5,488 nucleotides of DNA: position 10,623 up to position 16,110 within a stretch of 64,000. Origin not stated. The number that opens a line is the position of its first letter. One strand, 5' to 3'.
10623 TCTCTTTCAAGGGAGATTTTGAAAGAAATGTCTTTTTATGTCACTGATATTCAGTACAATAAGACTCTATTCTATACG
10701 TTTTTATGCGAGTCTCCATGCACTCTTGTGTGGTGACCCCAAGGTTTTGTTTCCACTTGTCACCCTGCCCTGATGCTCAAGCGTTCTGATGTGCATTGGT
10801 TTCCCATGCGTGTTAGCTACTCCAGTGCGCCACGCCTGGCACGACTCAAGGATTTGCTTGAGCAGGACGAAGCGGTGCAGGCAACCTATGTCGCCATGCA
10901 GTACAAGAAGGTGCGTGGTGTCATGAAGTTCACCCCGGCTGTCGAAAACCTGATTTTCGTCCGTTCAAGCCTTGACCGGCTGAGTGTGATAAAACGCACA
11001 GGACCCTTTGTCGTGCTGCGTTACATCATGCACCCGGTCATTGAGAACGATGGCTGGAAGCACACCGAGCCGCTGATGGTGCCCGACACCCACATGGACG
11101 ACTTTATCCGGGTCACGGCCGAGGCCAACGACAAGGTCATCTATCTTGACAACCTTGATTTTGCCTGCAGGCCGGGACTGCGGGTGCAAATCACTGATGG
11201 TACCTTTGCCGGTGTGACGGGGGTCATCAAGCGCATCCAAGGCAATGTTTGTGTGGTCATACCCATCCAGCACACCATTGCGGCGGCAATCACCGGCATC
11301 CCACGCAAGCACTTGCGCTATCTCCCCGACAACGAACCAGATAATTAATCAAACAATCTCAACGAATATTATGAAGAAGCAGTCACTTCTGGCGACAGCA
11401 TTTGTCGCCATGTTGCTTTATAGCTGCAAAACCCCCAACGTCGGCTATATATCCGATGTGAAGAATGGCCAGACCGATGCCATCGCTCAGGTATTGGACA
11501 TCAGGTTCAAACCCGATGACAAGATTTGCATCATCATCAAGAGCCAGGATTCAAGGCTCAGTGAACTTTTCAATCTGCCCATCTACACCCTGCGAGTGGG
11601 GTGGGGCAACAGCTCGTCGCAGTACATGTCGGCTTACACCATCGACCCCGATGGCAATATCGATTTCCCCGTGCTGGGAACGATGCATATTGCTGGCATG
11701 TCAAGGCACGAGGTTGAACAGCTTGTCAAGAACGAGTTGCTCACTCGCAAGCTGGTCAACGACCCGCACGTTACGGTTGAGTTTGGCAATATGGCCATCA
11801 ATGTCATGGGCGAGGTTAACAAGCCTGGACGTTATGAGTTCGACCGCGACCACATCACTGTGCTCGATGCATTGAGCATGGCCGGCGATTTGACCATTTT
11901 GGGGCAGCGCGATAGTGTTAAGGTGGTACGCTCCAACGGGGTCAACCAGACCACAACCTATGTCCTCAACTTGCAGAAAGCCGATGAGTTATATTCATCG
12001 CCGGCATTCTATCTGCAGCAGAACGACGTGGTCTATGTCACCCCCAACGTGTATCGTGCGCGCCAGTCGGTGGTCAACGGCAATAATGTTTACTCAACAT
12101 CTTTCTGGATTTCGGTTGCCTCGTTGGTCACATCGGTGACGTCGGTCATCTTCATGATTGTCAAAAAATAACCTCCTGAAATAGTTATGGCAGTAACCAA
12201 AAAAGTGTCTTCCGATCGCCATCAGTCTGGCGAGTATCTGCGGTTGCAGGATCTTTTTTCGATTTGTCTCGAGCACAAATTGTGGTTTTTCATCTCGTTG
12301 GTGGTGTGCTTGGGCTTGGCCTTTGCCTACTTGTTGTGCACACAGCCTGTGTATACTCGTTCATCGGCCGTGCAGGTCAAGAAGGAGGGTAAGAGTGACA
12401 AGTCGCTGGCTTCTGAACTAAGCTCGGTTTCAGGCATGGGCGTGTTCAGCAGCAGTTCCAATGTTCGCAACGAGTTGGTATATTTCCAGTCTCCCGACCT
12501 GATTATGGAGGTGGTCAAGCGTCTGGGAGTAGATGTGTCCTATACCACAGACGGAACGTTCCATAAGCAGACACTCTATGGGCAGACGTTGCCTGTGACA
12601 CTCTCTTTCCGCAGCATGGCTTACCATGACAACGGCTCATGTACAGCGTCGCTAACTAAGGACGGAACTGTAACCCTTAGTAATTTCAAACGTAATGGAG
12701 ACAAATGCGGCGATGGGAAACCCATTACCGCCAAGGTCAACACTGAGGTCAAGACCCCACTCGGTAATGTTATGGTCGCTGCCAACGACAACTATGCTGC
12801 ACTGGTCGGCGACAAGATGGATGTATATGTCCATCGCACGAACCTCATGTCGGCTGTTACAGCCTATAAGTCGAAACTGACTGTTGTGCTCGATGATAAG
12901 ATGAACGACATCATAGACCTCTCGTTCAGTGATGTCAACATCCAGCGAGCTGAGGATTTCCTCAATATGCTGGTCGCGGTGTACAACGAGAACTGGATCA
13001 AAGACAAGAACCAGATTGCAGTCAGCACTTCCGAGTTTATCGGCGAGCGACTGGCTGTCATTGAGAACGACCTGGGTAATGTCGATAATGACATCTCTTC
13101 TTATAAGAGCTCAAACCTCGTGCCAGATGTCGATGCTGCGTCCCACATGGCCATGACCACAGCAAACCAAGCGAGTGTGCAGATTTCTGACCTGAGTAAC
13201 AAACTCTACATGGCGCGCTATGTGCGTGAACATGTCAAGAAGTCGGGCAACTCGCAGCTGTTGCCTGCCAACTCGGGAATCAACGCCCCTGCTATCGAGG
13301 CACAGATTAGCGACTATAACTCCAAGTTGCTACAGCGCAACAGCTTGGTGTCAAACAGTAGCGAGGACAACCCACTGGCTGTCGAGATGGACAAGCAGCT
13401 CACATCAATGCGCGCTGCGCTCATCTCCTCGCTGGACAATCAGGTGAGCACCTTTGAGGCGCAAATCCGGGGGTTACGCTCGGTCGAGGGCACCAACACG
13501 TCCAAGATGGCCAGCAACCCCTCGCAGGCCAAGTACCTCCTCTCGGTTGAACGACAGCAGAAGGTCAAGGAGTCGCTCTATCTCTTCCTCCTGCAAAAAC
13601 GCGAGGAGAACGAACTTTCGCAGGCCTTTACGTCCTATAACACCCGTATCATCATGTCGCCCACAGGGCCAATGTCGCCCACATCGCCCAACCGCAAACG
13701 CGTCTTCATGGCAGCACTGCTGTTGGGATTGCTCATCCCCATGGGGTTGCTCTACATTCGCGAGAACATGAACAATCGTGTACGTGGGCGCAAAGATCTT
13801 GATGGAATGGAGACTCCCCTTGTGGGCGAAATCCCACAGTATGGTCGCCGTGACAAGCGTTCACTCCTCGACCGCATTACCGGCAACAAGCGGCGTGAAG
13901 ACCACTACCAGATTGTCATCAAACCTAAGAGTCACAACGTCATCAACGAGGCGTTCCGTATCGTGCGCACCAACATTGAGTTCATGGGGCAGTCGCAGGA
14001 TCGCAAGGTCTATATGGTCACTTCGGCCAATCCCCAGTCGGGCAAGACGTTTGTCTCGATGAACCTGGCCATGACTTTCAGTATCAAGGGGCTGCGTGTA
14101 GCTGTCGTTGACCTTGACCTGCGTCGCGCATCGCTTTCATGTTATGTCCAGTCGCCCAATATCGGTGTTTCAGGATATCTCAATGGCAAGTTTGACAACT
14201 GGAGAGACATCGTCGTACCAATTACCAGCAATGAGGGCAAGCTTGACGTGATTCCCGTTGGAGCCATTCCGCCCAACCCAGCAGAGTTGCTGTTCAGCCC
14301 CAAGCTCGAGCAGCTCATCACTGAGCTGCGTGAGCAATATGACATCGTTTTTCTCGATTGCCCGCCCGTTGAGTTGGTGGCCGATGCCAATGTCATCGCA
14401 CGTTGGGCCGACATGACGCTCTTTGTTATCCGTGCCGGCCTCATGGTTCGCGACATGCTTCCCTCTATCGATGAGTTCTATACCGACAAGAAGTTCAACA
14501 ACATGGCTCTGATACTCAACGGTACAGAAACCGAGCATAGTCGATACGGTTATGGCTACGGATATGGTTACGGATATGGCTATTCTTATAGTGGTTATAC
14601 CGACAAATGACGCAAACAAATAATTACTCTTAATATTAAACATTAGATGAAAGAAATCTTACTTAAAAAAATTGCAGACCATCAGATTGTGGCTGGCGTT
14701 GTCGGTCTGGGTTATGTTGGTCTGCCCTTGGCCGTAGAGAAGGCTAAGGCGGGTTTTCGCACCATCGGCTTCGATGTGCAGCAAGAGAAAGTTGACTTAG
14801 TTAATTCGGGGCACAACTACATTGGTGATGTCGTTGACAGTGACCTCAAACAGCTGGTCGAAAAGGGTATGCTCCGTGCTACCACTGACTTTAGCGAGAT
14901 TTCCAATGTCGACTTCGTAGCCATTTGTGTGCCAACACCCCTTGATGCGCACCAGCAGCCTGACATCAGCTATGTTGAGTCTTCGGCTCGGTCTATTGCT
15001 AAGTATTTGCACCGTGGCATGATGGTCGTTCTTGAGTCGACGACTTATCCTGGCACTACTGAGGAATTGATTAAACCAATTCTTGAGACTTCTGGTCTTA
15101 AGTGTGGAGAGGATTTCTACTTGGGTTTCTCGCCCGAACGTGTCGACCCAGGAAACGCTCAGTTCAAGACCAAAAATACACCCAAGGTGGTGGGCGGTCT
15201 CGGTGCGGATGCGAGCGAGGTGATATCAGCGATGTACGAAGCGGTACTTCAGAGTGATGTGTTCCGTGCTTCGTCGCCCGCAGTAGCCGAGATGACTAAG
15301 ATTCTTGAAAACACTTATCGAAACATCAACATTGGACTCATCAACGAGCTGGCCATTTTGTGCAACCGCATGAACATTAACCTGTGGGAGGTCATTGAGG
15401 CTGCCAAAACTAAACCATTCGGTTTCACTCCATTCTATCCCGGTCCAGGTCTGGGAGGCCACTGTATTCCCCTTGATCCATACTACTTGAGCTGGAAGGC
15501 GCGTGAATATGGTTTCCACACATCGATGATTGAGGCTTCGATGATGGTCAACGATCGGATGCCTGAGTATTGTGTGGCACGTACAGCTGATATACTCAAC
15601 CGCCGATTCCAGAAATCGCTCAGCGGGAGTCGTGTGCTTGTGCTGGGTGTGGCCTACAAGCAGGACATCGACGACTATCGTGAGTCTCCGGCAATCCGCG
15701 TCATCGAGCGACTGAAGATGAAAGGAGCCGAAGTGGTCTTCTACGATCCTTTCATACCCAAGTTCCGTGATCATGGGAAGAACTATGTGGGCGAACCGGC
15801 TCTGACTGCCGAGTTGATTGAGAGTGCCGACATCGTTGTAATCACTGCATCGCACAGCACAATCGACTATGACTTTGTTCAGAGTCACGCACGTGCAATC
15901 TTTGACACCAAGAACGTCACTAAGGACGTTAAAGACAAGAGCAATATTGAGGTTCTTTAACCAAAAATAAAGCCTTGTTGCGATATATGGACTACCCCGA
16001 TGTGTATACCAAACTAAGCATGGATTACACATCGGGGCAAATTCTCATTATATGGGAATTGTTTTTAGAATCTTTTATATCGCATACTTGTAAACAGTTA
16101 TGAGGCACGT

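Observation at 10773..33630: Wzx/Wzy capsule locus with almost no glycosyltransferases but many amide- and acyl-forming enzymes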

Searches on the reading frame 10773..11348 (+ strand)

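Call 3: search_protein_families(library=pfam, proteins=[window:10773-11348:+], max_evalue=0.01)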
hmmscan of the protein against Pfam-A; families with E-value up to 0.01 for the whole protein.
window:10773-11348:+ (191 aa): 1 family
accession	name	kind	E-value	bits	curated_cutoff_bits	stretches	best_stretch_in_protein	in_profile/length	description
PF00467.35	KOW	-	0.0019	18.4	22.3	1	137-159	4-26/32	KOW motif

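Call 9: search_protein_families(library=ncbifam, proteins=[window:10773-11348:+], max_evalue=0.001)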
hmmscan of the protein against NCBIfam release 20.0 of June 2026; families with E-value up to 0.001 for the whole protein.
window:10773-11348:+ (191 aa): 1 family
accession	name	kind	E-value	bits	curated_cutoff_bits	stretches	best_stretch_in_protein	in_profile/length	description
NF033644.1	antiterm_UpxY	subfamily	3.1e-21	76.1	100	1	9-180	1-163/164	UpxY family transcription antiterminator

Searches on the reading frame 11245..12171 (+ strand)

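Call 3: search_protein_families(library=pfam, proteins=[window:11245-12171:+], max_evalue=0.01)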
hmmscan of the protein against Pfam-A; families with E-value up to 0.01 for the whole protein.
window:11245-12171:+ (308 aa): 3 families
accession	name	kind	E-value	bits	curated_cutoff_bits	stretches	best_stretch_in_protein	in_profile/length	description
PF02563.21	Poly_export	-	1.7e-15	57.4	28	1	85-180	6-76/77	Polysaccharide biosynthesis/export protein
PF22461.2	SLBB_2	-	4.6e-11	43.1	27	1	185-265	3-79/79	SLBB domain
PF10531.15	SLBB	-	7.2e-07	29.4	27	1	187-233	4-50/55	SLBB domain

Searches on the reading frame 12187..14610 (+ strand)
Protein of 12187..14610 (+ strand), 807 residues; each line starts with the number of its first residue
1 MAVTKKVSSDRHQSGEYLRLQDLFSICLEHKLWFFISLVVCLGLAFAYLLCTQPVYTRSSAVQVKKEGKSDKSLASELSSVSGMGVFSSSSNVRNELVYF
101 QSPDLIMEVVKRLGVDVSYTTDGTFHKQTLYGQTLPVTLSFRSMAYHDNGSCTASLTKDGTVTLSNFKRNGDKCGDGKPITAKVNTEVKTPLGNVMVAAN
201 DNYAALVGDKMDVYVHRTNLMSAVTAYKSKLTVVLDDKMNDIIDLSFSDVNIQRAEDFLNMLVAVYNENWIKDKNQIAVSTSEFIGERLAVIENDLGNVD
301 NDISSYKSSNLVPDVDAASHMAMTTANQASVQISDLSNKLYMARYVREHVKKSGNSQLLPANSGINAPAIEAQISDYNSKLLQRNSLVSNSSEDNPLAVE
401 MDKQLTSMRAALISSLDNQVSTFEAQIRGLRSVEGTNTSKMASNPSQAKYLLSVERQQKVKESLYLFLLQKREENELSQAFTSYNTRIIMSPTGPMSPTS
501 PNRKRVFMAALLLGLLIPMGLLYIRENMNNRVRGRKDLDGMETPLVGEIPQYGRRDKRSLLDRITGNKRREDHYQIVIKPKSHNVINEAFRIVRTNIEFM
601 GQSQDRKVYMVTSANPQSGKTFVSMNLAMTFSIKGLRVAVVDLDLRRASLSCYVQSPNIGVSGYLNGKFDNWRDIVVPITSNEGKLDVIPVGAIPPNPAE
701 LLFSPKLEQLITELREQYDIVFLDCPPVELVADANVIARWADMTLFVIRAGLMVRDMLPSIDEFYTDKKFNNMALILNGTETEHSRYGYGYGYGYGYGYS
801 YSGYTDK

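Call 3: search_protein_families(library=pfam, proteins=[window:12187-14610:+], max_evalue=0.01)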
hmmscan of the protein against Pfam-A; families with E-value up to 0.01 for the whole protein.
window:12187-14610:+ (807 aa): 6 families
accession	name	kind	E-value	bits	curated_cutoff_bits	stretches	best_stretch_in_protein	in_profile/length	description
PF13807.11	GNVR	-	7.1e-09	35.9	27.7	1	449-526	4-81/82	G-rich domain on putative tyrosine kinase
PF02706.20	Wzz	-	1.4e-08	35.3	25.5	1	20-112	5-90/91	Chain length determinant protein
PF09140.17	MipZ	-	1.1e-06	28.6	20.7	1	617-762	11-143/262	ATPase MipZ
PF13614.12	AAA_31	-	2.3e-06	28.1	27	1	618-748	13-147/177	AAA domain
PF01656.29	CbiA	-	9.5e-06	26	25.4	1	610-650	2-42/125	CobQ/CobB/MinD/ParA nucleotide binding domain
PF10609.15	ParA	-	3e-05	24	27.1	1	607-727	4-121/246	NUBPL iron-transfer P-loop NTPase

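Call 9: search_protein_families(library=ncbifam, proteins=[window:12187-14610:+], max_evalue=0.001)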
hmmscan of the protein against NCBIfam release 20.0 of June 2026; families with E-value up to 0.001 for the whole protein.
window:12187-14610:+ (807 aa): 14 families
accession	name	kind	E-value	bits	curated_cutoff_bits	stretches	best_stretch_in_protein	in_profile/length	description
NF007350.0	PRK09841.1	equivalog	5.7e-54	183.4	1248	1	438-802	359-723/726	tyrosine-protein kinase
NF008568.0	PRK11519.1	equivalog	7.9e-51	173.1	1068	2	440-799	361-715/720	tyrosine-protein kinase Wzc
TIGR01005.1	eps_transp_fam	subfamily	1.8e-42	145.5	411.7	1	400-805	327-743/754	exopolysaccharide transport protein family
TIGR01007.1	eps_fam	subfamily_domain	8.3e-40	136.5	108.05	1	588-794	1-204/204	polysaccharide biosynthesis tyrosine autokinase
TIGR03018.1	pepcterm_TyrKin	hypoth_equivalog_domain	3.8e-27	95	230.65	1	577-752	2-183/207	XrtA-associated tyrosine autokinase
TIGR03007.1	pepcterm_ChnLen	equivalog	1.3e-26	93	278.85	2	391-552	305-463/498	XrtA system polysaccharide chain length determinant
TIGR03029.1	EpsG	equivalog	2.8e-26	92.3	313.8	1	579-750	78-245/274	chain length determinant protein tyrosine kinase EpsG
NF041546.1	ParA_partition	equivalog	1.9e-07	30.9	180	0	618-646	11-39/203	ParA family partition ATPase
TIGR03453.1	partition_RepA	equivalog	2.7e-07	29.7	348.45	0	607-653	105-150/387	plasmid partitioning protein RepA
NF010443.0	PRK13869.1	subfamily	1.6e-06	27.1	446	0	596-653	108-167/405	plasmid-partitioning protein RepA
TIGR01969.1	minD_arch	subfamily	2.6e-06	26.8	201.75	1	611-748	5-138/251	cell division ATPase MinD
TIGR01006.1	polys_exp_MPA1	subfamily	6.4e-06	25.8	296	0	490-551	161-223/226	CspC family polysaccharide chain length determinant protein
TIGR03017.1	EpsF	equivalog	7.7e-06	24.9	422.75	1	230-549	122-443/444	chain length determinant protein EpsF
TIGR01968.1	minD_bact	equivalog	1.9e-05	24.1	212.9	0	607-645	2-40/261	septum site-determining protein MinD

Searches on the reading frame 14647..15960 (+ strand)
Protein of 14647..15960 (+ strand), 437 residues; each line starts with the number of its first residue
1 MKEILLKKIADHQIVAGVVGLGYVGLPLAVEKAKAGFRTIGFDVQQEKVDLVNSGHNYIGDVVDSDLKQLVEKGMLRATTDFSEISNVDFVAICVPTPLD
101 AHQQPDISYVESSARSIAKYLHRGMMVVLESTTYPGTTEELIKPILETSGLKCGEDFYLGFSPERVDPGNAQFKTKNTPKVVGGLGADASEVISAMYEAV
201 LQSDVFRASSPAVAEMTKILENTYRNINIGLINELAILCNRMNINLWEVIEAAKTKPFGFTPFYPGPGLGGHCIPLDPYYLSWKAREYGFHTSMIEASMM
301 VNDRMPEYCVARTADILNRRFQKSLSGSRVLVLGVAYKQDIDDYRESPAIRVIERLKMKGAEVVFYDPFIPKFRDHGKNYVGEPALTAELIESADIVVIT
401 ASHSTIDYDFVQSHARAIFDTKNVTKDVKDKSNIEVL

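Call 3: search_protein_families(library=pfam, proteins=[window:14647-15960:+], max_evalue=0.01)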
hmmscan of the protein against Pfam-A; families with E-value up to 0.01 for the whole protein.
window:14647-15960:+ (437 aa): 5 families
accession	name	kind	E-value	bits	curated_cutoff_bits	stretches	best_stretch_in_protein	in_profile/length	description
PF03721.20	UDPG_MGDP_dh_N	-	2e-43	148.6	27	1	17-191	4-181/187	UDP-glucose/GDP-mannose dehydrogenase family, NAD binding domain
PF00984.24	UDPG_MGDP_dh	-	5e-33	113.5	25.4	1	213-303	2-93/94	UDP-glucose/GDP-mannose dehydrogenase family, central domain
PF03720.21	UDPG_MGDP_dh_C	-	7.4e-22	78.1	30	1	331-426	1-102/103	UDP-glucose/GDP-mannose dehydrogenase family, UDP binding domain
PF03446.21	NAD_binding_2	-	1.9e-08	34.9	21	1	17-144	3-106/161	NAD binding domain of 6-phosphogluconate dehydrogenase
PF02826.25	2-Hacid_dh_C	-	0.00028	20.8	25.1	0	351-404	50-102/178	D-isomer specific 2-hydroxyacid dehydrogenase, NAD binding domain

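Call 8: search_protein_families(library=ncbifam, proteins=[window:14647-15960:+], max_evalue=0.001)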
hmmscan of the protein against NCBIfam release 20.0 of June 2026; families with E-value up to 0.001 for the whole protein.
window:14647-15960:+ (437 aa): 11 families
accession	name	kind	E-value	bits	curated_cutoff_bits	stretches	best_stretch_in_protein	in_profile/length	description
TIGR03026.1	NDP-sugDHase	subfamily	1.5e-130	435.7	189.8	1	18-423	5-413/413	nucleotide sugar dehydrogenase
NF040825.1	UDPMaNacDH_Arch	equivalog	1.3e-89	301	750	1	17-406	4-377/418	UDP-N-acetyl-D-mannosamine dehydrogenase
NF008286.0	PRK11064.1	equivalog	1.9e-78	264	459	1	17-425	7-419/420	UDP-N-acetyl-D-mannosamine dehydrogenase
NF011729.0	PRK15182.1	equivalog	2.5e-75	253.9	592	1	16-372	9-359/425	Vi polysaccharide biosynthesis UDP-N-acetylglucosamine C-6 dehydrogenase TviB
NF041297.1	UDPGDh_AglM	equivalog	3.4e-60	204.2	670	1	17-427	4-419/429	UDP-glucose 6-dehydrogenase AglM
NF047673.2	TeichurnBiosyTuaD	equivalog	2.2e-42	145.7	700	1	17-403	5-387/439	UDP-glucose 6-dehydrogenase TuaD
NF011631.0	PRK15057.1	equivalog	7.7e-19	68.1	757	1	18-370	5-339/388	UDP-glucose 6-dehydrogenase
NF043037.1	ThreonDh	equivalog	1e-05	25.1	350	0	16-55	5-45/297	L-threonate dehydrogenase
NF012005.0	PRK15461.1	equivalog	1.6e-05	24.2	348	0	50-246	19-199/298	sulfolactaldehyde 3-reductase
TIGR01692.1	HIBADH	equivalog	0.00054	19.4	291.6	0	19-58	2-42/288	3-hydroxyisobutyrate dehydrogenase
TIGR01505.1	tartro_sem_red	equivalog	0.00089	18.6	340.75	0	17-55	3-42/291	2-hydroxy-3-oxopropionate reductase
